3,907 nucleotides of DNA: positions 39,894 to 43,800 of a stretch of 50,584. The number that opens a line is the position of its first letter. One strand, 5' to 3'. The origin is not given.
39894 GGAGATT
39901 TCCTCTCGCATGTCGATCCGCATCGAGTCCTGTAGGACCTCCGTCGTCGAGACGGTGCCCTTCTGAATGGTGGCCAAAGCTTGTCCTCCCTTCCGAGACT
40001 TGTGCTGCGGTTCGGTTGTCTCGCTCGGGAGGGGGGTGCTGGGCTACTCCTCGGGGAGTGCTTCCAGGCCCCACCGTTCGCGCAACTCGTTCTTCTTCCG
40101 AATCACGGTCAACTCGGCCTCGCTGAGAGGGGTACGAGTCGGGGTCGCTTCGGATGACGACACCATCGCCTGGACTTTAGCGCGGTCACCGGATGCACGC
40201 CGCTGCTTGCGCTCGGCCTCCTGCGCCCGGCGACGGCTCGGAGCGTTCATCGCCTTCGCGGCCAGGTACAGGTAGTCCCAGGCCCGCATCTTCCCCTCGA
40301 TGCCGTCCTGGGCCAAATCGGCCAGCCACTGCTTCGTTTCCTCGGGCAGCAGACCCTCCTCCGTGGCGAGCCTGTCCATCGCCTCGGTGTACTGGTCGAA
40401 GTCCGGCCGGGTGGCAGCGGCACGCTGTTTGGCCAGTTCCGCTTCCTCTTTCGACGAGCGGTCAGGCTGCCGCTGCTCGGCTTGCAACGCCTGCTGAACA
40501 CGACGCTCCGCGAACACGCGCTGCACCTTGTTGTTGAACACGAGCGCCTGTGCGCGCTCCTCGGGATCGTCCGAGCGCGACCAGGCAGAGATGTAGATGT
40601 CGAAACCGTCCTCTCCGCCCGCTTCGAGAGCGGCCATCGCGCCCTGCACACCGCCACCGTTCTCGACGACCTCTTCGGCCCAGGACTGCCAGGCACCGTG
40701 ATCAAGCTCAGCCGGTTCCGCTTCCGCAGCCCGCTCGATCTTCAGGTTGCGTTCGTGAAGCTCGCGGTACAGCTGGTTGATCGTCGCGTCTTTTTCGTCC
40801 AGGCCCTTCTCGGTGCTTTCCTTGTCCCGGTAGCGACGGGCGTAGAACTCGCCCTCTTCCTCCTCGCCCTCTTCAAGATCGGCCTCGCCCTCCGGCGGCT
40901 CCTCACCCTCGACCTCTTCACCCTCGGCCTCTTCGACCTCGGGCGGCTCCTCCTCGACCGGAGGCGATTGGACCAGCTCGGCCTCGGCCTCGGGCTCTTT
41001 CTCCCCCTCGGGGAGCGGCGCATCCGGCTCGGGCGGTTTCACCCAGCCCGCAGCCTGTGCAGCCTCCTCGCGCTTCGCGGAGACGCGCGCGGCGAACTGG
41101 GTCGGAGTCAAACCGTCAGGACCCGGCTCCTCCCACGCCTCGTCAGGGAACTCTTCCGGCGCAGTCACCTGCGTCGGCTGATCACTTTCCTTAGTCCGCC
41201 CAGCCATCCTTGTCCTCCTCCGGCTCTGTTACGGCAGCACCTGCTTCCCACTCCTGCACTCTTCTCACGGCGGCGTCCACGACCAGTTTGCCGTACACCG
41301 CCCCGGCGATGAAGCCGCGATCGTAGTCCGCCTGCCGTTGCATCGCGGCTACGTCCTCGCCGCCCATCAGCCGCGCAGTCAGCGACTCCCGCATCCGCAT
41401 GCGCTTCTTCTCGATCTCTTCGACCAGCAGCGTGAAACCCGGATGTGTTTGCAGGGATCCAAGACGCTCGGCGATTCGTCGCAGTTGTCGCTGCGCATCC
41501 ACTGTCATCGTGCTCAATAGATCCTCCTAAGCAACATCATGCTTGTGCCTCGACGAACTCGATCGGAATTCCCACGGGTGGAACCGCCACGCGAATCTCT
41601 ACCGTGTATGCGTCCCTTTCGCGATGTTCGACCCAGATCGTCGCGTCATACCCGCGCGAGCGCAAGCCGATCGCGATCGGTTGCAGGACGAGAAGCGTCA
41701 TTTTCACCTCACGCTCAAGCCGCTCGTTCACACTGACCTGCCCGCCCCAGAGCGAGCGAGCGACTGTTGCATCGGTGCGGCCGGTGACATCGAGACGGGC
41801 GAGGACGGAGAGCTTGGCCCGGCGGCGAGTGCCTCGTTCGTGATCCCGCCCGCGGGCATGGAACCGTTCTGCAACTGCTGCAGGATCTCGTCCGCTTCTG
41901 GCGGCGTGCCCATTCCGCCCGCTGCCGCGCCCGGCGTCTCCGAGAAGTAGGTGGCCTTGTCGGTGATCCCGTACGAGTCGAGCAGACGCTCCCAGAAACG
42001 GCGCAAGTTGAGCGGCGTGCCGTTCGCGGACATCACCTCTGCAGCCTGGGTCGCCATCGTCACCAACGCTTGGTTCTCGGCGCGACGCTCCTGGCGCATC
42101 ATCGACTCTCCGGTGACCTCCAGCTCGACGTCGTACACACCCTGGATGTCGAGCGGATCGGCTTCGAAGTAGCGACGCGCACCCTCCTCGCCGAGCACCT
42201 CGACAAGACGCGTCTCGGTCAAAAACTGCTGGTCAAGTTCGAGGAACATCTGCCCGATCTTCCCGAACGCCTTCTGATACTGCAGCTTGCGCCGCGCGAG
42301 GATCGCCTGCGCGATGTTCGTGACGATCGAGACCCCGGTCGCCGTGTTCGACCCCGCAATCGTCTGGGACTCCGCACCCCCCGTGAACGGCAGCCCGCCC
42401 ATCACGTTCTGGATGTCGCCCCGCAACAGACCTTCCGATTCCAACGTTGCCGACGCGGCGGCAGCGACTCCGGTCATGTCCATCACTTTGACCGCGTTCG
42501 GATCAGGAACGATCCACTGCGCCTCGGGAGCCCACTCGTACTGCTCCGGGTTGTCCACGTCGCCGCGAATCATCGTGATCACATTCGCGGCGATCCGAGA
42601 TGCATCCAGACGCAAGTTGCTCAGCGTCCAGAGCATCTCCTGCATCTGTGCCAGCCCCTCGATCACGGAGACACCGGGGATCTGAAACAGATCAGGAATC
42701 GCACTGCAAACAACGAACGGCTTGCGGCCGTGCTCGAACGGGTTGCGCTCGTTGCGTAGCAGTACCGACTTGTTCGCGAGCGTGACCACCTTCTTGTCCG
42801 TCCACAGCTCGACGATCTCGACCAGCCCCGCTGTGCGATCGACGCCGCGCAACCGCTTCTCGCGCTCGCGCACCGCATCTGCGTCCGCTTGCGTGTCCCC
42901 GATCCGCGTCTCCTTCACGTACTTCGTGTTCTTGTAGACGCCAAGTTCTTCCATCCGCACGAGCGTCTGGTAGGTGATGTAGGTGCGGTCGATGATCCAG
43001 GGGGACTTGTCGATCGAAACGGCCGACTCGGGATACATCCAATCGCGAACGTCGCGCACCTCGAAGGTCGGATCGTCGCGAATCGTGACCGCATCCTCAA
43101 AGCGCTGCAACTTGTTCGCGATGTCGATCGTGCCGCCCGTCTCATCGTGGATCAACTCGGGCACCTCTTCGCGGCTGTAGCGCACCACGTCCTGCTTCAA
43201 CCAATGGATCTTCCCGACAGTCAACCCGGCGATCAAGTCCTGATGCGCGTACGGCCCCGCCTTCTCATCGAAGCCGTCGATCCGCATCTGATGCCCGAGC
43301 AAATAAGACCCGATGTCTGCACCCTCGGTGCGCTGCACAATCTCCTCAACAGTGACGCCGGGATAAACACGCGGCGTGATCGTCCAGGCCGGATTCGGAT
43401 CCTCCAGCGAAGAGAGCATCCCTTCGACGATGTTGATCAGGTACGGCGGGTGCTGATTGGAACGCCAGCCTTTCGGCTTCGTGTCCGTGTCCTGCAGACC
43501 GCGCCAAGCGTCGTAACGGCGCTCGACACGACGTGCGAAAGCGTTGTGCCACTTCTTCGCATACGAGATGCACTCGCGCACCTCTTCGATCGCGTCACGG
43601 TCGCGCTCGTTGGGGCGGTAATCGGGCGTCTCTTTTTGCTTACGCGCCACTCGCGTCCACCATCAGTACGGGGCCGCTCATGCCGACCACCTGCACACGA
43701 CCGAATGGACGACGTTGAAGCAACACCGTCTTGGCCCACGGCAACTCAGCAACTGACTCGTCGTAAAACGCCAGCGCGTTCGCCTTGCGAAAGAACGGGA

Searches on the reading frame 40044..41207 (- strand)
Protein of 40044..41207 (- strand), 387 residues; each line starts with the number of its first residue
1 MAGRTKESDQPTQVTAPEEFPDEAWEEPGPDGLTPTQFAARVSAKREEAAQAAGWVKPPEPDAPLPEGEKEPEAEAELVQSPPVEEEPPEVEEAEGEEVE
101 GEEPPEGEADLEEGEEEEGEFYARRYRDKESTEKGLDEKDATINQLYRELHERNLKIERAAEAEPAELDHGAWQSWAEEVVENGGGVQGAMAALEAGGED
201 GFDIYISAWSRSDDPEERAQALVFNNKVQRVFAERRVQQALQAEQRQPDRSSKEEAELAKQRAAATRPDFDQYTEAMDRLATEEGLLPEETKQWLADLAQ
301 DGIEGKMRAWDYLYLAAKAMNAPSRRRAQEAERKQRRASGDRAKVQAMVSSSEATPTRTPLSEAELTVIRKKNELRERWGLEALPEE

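Call 10: search_protein_families(library=phrogs, proteins=[window:40044-41207:-])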
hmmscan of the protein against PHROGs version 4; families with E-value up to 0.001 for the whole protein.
window:40044-41207:- (387 aa): 0 families

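Call 81: search_dna_similar(query=window:40044-41207:-, collection=phages, mode=protein, max_rows=12)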
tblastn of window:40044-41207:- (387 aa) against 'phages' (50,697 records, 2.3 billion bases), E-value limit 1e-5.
No match.

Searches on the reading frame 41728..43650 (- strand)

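Call 10: search_protein_families(library=phrogs, proteins=[window:41728-43650:-])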
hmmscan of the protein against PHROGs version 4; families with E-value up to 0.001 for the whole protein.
window:41728-43650:- (640 aa): 3 families
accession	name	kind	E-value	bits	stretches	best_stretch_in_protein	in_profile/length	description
phrog_1216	-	head and packaging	1e-18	68.3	1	158-571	175-595/714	portal protein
phrog_332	-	connector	1.6e-13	50.8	1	191-594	152-532/560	head-tail adaptor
phrog_156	-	head and packaging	8.2e-10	38.7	1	280-540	265-540/681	portal protein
